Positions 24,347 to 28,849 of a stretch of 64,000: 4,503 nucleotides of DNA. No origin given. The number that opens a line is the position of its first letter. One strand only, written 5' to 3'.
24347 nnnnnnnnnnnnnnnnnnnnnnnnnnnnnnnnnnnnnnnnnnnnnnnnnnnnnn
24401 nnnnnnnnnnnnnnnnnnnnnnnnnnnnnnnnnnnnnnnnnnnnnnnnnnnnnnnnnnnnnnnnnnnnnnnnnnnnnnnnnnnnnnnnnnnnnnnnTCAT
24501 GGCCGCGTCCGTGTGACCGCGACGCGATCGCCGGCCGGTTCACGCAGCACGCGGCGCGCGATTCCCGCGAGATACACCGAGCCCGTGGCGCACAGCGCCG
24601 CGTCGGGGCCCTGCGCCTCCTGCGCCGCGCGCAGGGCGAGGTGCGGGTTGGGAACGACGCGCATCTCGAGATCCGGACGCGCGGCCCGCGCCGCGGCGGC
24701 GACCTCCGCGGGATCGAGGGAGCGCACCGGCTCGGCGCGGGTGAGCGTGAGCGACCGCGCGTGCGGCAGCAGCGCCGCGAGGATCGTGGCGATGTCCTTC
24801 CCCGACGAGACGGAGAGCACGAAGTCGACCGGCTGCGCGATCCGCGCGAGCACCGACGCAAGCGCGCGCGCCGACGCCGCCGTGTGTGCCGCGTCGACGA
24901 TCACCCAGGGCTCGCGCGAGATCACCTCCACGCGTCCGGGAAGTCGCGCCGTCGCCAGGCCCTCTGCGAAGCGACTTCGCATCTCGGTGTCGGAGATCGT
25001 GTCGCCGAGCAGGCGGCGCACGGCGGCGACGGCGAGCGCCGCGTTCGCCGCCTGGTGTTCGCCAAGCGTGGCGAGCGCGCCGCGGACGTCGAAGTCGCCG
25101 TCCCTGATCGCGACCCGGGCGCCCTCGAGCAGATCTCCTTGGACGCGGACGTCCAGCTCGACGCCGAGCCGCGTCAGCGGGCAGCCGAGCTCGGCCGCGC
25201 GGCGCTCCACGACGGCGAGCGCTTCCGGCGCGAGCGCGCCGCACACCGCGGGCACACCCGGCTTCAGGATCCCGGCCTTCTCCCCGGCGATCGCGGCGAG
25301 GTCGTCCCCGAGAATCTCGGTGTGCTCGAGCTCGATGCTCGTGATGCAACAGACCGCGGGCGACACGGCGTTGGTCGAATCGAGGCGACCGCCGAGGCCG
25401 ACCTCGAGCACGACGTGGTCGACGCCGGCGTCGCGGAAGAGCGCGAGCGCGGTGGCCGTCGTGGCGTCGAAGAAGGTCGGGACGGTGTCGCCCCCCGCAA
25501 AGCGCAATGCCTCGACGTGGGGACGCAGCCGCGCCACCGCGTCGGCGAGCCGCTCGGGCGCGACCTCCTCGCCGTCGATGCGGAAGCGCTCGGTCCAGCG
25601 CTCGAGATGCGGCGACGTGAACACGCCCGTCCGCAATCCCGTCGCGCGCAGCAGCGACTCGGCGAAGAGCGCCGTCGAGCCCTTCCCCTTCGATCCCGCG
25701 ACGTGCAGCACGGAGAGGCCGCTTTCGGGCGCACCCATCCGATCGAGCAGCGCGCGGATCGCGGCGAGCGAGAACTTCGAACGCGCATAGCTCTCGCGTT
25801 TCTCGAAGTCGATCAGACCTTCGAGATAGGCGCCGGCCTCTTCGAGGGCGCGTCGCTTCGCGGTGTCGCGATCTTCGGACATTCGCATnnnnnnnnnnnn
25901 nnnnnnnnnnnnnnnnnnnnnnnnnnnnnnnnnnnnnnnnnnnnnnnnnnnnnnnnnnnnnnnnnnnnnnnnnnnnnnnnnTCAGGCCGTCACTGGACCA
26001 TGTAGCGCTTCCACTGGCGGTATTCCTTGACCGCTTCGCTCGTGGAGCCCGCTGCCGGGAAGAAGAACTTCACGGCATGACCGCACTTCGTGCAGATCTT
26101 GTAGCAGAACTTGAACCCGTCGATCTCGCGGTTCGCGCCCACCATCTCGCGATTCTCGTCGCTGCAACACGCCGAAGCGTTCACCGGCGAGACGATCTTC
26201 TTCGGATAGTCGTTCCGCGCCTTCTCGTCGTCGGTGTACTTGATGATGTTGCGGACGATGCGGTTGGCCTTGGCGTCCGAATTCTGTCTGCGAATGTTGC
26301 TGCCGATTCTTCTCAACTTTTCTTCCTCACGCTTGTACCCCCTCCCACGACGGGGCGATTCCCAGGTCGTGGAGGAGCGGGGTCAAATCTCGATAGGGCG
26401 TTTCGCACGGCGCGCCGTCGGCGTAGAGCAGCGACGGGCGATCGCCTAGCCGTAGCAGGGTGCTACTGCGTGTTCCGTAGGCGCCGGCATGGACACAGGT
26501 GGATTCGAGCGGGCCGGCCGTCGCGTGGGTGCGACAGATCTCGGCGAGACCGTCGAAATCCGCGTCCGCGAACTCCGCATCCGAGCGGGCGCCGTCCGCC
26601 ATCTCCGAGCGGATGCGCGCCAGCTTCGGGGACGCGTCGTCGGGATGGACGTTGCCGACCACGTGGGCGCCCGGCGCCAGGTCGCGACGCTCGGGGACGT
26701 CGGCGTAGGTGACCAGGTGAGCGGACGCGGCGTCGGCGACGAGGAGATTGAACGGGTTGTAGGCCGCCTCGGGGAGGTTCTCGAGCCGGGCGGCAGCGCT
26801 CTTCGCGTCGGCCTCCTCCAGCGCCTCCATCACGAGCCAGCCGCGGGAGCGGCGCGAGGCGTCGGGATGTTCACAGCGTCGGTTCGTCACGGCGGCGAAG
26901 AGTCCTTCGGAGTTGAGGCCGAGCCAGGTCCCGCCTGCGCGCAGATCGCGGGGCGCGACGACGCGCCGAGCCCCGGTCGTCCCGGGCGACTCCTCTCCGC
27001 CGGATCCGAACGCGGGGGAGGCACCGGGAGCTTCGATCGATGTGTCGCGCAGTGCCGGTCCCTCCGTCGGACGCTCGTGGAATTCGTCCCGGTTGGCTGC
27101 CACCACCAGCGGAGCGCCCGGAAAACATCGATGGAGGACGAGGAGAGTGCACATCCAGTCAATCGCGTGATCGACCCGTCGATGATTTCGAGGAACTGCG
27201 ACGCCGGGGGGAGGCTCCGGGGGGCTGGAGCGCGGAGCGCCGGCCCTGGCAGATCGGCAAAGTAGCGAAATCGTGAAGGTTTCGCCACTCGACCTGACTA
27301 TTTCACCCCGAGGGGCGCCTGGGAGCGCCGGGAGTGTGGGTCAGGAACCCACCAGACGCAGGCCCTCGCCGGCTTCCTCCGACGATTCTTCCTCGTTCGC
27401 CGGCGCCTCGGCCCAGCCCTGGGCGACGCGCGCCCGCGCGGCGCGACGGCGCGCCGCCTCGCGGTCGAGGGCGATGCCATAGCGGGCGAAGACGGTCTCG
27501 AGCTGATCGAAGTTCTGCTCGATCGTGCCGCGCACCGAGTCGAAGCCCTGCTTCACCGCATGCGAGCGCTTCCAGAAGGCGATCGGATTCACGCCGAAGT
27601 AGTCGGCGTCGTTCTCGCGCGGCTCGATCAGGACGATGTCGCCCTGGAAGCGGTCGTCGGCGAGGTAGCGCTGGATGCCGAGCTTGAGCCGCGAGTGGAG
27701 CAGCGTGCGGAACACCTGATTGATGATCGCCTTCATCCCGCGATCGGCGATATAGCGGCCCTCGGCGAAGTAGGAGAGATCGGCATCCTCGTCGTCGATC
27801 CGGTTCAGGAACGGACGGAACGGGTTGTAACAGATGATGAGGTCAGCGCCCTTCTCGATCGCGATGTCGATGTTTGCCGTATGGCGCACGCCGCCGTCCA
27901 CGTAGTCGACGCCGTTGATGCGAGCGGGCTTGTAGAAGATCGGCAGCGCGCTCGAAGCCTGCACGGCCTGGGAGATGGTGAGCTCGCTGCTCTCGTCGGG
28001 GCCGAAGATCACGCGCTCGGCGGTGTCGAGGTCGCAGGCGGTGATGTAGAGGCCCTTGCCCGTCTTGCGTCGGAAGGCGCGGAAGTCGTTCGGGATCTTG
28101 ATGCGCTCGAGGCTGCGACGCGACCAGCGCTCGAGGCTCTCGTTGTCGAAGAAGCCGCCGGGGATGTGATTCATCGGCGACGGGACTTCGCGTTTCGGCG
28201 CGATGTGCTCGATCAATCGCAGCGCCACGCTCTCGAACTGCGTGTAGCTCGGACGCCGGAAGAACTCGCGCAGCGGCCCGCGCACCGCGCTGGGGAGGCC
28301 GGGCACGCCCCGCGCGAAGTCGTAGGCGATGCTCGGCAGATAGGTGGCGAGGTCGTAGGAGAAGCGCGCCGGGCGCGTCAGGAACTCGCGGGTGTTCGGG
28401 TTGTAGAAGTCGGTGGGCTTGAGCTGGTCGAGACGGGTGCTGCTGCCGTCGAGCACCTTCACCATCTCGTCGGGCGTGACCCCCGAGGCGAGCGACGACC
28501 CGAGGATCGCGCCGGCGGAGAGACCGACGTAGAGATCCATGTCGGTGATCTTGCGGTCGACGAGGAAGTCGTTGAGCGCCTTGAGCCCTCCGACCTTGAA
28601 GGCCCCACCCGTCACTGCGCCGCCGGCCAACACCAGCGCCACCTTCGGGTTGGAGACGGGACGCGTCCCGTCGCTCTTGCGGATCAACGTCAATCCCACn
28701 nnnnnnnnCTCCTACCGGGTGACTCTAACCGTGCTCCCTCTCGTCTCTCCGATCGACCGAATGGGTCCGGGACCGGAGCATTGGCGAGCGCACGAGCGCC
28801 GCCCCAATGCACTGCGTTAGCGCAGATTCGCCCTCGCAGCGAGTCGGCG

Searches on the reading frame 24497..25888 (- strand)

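Call 69: search_protein_families(library=pfam, proteins=[window:24497-25888:-], max_evalue=0.001)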
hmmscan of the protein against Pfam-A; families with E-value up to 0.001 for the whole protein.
window:24497-25888:- (463 aa): 2 families
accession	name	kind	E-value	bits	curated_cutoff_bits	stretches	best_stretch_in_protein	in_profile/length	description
PF02875.26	Mur_ligase_C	-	1.2e-11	45.9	28.4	1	318-437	1-126/127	Mur ligase, glutamate ligase domain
PF08245.18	Mur_ligase_M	-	9e-08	32.7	24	1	63-290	1-200/200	Mur ligase middle domain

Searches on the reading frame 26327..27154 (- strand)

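Call 69: search_protein_families(library=pfam, proteins=[window:26327-27154:-], max_evalue=0.001)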
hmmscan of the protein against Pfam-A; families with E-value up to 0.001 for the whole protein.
window:26327-27154:- (275 aa): 1 family
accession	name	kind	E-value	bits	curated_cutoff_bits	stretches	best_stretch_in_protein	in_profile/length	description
PF05742.17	TANGO2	-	5.1e-31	109.2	22.6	2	63-235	40-241/257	Transport and Golgi organisation 2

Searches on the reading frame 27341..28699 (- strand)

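Call 69: search_protein_families(library=pfam, proteins=[window:27341-28699:-], max_evalue=0.001)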
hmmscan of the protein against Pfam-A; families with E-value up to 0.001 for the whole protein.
window:27341-28699:- (452 aa): 1 family
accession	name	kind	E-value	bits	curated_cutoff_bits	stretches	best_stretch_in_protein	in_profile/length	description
PF01734.28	Patatin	-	1.6e-26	94.1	27.7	1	22-281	1-191/191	Patatin-like phospholipase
